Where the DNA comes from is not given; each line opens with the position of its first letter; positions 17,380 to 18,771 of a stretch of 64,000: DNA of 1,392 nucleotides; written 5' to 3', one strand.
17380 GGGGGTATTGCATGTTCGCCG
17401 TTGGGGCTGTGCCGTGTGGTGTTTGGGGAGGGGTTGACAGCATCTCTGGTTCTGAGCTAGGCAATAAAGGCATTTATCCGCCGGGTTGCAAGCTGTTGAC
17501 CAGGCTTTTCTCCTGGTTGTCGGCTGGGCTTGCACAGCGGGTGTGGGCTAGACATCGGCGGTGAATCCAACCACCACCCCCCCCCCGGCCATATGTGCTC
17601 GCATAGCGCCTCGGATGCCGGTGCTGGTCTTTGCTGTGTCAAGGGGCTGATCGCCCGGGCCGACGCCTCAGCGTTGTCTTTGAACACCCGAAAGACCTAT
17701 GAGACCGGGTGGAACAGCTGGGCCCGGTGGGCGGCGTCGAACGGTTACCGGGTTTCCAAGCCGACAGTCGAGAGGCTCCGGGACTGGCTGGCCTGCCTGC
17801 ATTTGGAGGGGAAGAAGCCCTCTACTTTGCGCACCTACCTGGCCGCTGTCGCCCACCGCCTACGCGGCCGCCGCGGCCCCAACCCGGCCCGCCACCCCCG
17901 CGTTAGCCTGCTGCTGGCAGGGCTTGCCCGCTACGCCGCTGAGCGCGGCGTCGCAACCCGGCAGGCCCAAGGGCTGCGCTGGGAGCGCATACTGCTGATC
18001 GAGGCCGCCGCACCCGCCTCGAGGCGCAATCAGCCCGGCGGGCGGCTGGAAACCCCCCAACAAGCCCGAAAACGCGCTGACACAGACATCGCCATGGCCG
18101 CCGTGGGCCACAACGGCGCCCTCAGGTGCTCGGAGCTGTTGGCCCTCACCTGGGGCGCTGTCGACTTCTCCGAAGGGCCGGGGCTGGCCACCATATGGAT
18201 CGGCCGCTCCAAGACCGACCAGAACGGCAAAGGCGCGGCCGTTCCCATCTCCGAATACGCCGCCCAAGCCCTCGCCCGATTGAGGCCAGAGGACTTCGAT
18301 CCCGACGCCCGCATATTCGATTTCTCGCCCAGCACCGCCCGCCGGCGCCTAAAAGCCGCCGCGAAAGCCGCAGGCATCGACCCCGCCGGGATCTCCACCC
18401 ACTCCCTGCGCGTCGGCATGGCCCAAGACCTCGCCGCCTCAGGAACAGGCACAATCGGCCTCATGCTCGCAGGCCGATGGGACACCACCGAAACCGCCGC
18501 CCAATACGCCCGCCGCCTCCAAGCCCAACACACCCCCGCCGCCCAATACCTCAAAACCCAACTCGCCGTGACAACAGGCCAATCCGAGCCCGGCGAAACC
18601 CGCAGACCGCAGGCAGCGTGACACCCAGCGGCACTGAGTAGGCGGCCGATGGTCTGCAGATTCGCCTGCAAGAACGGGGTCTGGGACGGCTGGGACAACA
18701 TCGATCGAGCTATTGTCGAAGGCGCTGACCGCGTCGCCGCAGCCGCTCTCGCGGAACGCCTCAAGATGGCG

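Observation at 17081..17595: Candidate invertible promoter (inverton) between a giant Cys-rich surface protein gene and a tyrosine recombinase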

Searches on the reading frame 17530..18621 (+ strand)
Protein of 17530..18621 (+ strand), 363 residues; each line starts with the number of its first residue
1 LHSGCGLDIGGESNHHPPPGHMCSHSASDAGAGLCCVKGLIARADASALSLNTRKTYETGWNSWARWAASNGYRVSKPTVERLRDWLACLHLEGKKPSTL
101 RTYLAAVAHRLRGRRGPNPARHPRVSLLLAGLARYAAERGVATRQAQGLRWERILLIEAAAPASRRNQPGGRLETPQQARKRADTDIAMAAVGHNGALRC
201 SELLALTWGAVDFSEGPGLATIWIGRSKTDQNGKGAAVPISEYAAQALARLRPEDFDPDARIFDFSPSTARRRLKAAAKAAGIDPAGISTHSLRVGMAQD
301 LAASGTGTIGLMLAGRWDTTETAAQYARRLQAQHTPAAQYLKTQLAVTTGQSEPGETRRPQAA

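Call 8: search_protein_families(library=pfam, proteins=[window:17530-18621:+], max_evalue=0.01)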
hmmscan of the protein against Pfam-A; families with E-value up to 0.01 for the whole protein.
window:17530-18621:+ (363 aa): 2 families
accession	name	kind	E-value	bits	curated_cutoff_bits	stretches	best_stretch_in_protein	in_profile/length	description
PF00589.27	Phage_integrase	-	1.1e-11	45.2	27.1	1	187-329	25-168/172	Phage integrase family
PF02899.23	Phage_int_SAM_1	-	2.6e-05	24.8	22.3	1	48-107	13-72/83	Phage integrase, N-terminal SAM-like domain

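Call 12: find_homologous_proteins(query=window:17593-18621:+)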
Query window:17593-18621:+ (342 aa): 234 proteins with E <= 0.001 among 8000 candidates; the best 120 are listed.
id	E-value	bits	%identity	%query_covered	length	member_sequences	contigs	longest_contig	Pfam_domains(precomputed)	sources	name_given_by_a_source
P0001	9.6e-221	750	100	100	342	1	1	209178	PF00589.28,PF02899.24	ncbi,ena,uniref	ncbi:tyrosine-type recombinase/integrase [Candidatus Poriferisocius sp.]|uniref:tyrosine-type recomb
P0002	2.5e-171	587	81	99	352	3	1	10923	PF00589.28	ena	-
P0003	7.4e-162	556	76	100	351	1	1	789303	PF00589.28,PF02899.24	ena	-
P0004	1.7e-147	509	73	95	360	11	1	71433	PF00589.28,PF02899.24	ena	-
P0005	7.5e-144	497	71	99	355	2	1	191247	PF00589.28,PF02899.24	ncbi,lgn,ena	-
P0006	3.1e-141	488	71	95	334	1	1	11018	PF00589.28,PF02899.24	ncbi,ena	-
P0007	2.4e-138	479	72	94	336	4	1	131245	PF00589.28,PF02899.24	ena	-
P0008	9.2e-138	477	71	94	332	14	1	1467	PF00589.28,PF02899.24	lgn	-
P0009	8.9e-137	474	71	93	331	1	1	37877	PF00589.28,PF02899.24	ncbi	-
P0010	5.3e-135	468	67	99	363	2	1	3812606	PF00589.28,PF02899.24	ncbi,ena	-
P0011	3.6e-134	465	69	94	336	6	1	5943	PF00589.28,PF02899.24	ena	-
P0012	8.9e-133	461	66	99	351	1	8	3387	PF00589.28,PF02899.24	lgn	-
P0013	3.7e-131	455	67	95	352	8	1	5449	PF00589.28,PF02899.24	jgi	-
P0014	9.8e-130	451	72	89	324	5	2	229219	PF00589.28,PF02899.24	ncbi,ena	-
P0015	2.3e-128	446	68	95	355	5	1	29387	PF00589.28,PF02899.24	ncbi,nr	ncbi:MAG: tyrosine-type recombinase/integrase [bacterium]|nr:tyrosine-type recombinase/integrase [ba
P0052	3.0e-93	331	54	90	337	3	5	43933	PF00589.28,PF02899.24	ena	-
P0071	1.9e-90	321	53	91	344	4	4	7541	PF00589.28,PF02899.24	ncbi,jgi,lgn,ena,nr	ncbi:MAG: site-specific integrase [Acidimicrobiia bacterium]|nr:site-specific integrase [Acidimicrob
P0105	2.4e-82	295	53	93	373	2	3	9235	PF00589.28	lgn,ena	-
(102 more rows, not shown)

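Call 16: find_related_loci(query=A1, collection=genome_contigs, flank=6000)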
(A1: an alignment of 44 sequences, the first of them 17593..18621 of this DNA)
Query A1 (342 aa) in genome_contigs; peptide patterns used: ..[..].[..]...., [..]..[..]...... (x = any residue, [..] = any of these).
599 stretches matched a pattern (row limit reached: there are more); 513 encode a relative of the query (tblastn E <= 1e-3); the best 80 are kept; 79 distinct loci.
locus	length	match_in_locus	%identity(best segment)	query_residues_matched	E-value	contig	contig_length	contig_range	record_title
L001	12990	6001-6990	72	13-342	5e-142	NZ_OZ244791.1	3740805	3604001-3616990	MAG: Candidatus Poriferisocius sp. isolate cde17ac8-0948-4364-bd42-6cfd40f4f062 chromosome 1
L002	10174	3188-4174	72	13-341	2e-141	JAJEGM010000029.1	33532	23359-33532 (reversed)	MAG: Acidimicrobiia bacterium isolate p16x57bins.12 k141_1125526, whole genome shotgun sequence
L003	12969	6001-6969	71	3-323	1e-139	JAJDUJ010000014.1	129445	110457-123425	MAG: Acidimicrobiia bacterium isolate jk18x1bzbins.74 k141_930287, whole genome shotgun sequence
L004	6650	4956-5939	72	14-341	3e-139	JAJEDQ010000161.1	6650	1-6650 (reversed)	MAG: Acidimicrobiia bacterium isolate p16x33bins.34 k141_1004774, whole genome shotgun sequence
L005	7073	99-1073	72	1-323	4e-138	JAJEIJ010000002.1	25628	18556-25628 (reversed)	MAG: Acidimicrobiia bacterium isolate p16x65bins.37 k141_1317037, whole genome shotgun sequence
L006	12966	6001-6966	72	3-323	5e-137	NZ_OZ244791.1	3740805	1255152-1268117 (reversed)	MAG: Candidatus Poriferisocius sp. isolate cde17ac8-0948-4364-bd42-6cfd40f4f062 chromosome 1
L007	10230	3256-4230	71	1-323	1e-136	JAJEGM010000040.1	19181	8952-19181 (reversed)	MAG: Acidimicrobiia bacterium isolate p16x57bins.12 k141_72485, whole genome shotgun sequence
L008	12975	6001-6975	70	1-323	5e-135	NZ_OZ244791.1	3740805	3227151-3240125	MAG: Candidatus Poriferisocius sp. isolate cde17ac8-0948-4364-bd42-6cfd40f4f062 chromosome 1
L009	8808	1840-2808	70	3-323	1e-133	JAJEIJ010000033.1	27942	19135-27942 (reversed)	MAG: Acidimicrobiia bacterium isolate p16x65bins.37 k141_800497, whole genome shotgun sequence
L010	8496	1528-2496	71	3-323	5e-133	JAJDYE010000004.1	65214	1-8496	MAG: Acidimicrobiia bacterium isolate jk18x27bins.72 k141_182617, whole genome shotgun sequence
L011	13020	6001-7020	67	2-339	8e-130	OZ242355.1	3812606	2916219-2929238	MAG: Acidimicrobiales bacterium isolate 104998a1-4135-4d78-96d2-be0913496795 genome assembly, chromosome: 1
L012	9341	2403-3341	69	14-326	5e-129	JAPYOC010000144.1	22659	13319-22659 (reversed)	MAG: Candidatus Poriferisocius aerobius isolate m_cahh6 Seq144, whole genome shotgun sequence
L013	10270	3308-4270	62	6-326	6e-116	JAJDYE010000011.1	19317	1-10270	MAG: Acidimicrobiia bacterium isolate jk18x27bins.72 k141_765612, whole genome shotgun sequence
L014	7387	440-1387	63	16-335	2e-115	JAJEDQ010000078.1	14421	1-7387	MAG: Acidimicrobiia bacterium isolate p16x33bins.34 k141_860094, whole genome shotgun sequence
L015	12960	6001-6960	57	19-339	3e-107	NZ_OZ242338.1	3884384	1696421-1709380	MAG: Candidatus Poriferisocius sp. isolate b1648d6f-d579-441a-9e02-68cbdfacbddd chromosome 1, complete sequence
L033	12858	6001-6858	38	28-319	2e-40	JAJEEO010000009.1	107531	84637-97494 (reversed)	MAG: Acidimicrobiia bacterium isolate p16x34bins.37 k141_31650, whole genome shotgun sequence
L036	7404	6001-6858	38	28-319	1e-39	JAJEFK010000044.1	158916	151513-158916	MAG: Acidimicrobiia bacterium isolate p16x43bins.35 k141_606917, whole genome shotgun sequence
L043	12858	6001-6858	37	28-319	3e-37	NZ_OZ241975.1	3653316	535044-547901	MAG: Candidatus Poriferisodalis sp. isolate 79460a1b-5495-4fe8-8039-067b752e2255 chromosome 1, complete sequence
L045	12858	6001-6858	37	28-319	5e-37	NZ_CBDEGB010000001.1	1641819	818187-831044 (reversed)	MAG: Candidatus Poriferisodalis sp. isolate f5b3f634-3930-48ef-b7e0-85baa50b5fea contig_1, whole genome shotgun sequence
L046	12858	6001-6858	37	28-319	5e-37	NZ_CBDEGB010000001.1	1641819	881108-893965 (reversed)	MAG: Candidatus Poriferisodalis sp. isolate f5b3f634-3930-48ef-b7e0-85baa50b5fea contig_1, whole genome shotgun sequence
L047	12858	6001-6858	37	28-319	1e-35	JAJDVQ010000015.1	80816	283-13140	MAG: Acidimicrobiia bacterium isolate jk18x22bins.55 k141_74880, whole genome shotgun sequence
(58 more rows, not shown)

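Call 29: find_related_loci(query=A1, collection=metagenome_contigs, flank=3000)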
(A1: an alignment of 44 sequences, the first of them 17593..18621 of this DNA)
Query A1 (342 aa) in metagenome_contigs; peptide patterns used: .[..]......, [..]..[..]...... (x = any residue, [..] = any of these).
600 stretches matched a pattern (row limit reached: there are more); 452 encode a relative of the query (tblastn E <= 1e-3); the best 80 are kept; 80 distinct loci.
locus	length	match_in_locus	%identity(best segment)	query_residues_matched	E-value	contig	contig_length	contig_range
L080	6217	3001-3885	37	26-321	2e-37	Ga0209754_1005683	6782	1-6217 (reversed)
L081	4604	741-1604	37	28-321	4e-36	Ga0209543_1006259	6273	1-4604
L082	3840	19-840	38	31-307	8e-36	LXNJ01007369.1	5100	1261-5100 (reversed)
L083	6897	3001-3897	37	25-322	4e-35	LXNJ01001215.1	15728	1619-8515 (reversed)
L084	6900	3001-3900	34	20-321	2e-32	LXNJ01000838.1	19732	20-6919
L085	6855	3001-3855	36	26-319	2e-32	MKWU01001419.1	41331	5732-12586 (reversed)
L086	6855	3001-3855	35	32-319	1e-31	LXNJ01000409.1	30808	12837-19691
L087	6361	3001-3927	35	29-333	4e-31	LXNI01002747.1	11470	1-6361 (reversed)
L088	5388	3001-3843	35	29-321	6e-31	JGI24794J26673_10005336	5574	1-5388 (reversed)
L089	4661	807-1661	35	32-319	2e-30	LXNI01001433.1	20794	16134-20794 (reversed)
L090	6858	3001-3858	34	31-319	4e-30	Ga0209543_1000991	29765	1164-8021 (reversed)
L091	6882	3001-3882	35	27-321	5e-36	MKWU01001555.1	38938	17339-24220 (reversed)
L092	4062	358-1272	32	29-337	1e-28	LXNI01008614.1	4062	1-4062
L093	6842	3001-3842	41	26-308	6e-26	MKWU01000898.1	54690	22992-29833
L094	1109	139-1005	30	21-319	1e-23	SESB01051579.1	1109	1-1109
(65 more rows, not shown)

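Call 30: find_encoding_contigs(protein=P0002, flank=4000, max_places=10)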
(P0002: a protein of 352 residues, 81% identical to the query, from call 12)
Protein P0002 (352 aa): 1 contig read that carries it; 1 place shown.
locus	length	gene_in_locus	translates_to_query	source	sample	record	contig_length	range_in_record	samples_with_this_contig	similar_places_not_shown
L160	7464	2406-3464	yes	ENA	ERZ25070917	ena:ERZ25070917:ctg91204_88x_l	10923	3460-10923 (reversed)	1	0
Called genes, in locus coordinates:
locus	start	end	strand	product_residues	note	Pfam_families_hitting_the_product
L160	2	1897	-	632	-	?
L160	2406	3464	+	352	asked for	PF00589:Phage_integrase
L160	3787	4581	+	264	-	-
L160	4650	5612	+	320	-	-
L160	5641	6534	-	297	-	PF13276:HTH_21, PF00665:rve, PF13683:rve_3, PF13333:rve_2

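Call 31: find_encoding_contigs(protein=P0012, flank=4000, max_places=10)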
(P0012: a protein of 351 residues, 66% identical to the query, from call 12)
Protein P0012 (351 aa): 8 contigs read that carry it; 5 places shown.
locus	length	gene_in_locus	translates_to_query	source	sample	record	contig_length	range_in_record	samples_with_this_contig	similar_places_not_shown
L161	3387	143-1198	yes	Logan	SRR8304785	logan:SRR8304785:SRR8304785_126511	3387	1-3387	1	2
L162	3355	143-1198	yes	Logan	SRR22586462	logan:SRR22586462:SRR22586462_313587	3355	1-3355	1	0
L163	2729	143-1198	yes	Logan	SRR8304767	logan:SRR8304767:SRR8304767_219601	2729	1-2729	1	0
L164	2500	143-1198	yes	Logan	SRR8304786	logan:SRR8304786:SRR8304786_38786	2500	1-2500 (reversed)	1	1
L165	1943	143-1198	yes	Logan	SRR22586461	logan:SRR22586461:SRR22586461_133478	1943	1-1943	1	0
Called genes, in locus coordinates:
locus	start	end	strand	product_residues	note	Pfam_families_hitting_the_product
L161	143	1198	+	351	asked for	PF02899:Phage_int_SAM_1 (weak), PF00589:Phage_integrase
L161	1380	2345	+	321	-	PF26233:NicX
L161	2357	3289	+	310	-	PF00248:Aldo_ket_red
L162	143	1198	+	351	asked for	PF02899:Phage_int_SAM_1 (weak), PF00589:Phage_integrase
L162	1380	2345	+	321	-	PF26233:NicX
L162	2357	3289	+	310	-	PF00248:Aldo_ket_red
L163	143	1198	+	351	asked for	PF02899:Phage_int_SAM_1 (weak), PF00589:Phage_integrase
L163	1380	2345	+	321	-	PF26233:NicX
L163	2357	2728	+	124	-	?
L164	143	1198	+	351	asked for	PF02899:Phage_int_SAM_1 (weak), PF00589:Phage_integrase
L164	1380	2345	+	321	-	PF26233:NicX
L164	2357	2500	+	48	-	?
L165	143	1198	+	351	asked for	PF02899:Phage_int_SAM_1 (weak), PF00589:Phage_integrase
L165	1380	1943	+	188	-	?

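Call 32: find_encoding_contigs(protein=P0003, flank=4000, max_places=10)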
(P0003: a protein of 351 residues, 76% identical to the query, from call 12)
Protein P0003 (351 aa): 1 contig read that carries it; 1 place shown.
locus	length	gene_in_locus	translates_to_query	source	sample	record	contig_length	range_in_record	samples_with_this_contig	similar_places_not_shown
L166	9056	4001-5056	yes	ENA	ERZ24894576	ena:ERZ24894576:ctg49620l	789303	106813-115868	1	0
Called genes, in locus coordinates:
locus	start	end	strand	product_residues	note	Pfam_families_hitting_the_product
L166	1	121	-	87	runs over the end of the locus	-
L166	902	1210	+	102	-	-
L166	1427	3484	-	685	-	-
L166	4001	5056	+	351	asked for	PF02899:Phage_int_SAM_1 (weak), PF00589:Phage_integrase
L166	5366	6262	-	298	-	PF09995:MPAB_Lcp_cat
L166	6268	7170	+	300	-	PF08450:SGL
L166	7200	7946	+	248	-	PF00106:adh_short, PF08659:KR, PF13561:adh_short_C2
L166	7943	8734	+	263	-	PF00106:adh_short, PF08659:KR, PF13561:adh_short_C2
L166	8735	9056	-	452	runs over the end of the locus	PF01636:APH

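Call 50: search_protein_families(library=pfam, proteins=[L045:2211-5396:-, L033:7040-8302:+, L033:8327-10309:+], max_evalue=0.001)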
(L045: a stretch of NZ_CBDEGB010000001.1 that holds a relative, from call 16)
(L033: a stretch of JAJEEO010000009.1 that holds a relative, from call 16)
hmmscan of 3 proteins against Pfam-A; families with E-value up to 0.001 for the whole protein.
L045:2211-5396:- (1061 aa): 3 families
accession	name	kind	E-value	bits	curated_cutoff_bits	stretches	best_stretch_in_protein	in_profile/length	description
PF07669.17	Eco57I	-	1.5e-22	80.9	25.3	1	550-786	1-157/171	Eco57I restriction-modification methylase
PF20473.4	MmeI_Mtase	-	5.3e-06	26.2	27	1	478-572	16-85/259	MmeI, DNA-methyltransferase domain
PF02384.22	N6_Mtase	-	0.0008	19.3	20.4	0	319-354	3-39/311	N-6 DNA Methylase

L033:7040-8302:+ (420 aa): 0 families

L033:8327-10309:+ (660 aa): 2 families
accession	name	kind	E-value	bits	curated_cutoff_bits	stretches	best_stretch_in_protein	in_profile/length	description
PF07669.17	Eco57I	-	3.4e-25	89.5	25.3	1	145-377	1-152/171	Eco57I restriction-modification methylase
PF20473.4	MmeI_Mtase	-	7.4e-07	29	27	1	74-167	15-85/259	MmeI, DNA-methyltransferase domain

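Call 60: search_protein_families(library=ncbifam, proteins=[window:17593-18621:+], max_evalue=0.001)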
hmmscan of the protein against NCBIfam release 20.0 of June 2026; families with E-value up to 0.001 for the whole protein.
window:17593-18621:+ (342 aa): 4 families
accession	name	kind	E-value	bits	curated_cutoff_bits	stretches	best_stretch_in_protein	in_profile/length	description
NF040815.2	recomb_XerA_Arch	equivalog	1e-07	31.8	220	1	175-284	124-230/263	site-specific tyrosine recombinase/integron integrase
NF001399.0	PRK00283.1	subfamily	2.1e-07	30.5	279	1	152-284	123-259/300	tyrosine recombinase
TIGR02225.1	recomb_XerD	equivalog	1e-06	28.3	329.6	0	173-284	134-250/290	site-specific tyrosine recombinase XerD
TIGR02224.1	recomb_XerC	equivalog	7.4e-06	25.5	335.15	0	162-277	127-246/295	tyrosine recombinase XerC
